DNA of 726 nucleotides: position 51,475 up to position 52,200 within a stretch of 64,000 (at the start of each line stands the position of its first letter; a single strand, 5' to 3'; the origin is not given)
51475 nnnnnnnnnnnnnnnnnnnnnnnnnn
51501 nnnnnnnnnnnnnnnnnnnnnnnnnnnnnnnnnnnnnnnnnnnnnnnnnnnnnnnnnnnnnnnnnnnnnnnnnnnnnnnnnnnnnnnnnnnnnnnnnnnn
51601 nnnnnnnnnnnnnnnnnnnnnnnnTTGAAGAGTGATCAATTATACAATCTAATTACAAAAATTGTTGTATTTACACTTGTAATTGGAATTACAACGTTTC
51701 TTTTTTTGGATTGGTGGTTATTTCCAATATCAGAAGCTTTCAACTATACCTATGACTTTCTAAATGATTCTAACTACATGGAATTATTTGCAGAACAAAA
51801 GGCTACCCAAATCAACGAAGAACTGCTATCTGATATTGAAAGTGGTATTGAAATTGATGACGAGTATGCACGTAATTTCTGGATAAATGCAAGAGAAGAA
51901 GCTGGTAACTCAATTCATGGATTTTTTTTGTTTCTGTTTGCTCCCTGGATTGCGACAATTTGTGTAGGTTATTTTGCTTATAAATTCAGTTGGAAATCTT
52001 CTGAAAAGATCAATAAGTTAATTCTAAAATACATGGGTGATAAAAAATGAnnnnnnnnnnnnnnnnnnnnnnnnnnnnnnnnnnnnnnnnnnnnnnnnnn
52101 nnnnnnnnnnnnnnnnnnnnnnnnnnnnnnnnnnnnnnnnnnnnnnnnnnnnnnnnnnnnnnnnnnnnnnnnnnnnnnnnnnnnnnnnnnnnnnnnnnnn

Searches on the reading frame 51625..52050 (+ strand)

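Call 6: search_protein_families(library=pfam, proteins=[window:51625-52050:+], max_evalue=1)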
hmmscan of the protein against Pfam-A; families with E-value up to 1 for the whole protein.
window:51625-52050:+ (141 aa): 1 family
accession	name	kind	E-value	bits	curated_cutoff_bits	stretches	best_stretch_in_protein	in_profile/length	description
PF05314.16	Baculo_ODV-E27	-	0.08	12.3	25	1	18-79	220-281/295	Baculovirus occlusion-derived virus envelope protein EC27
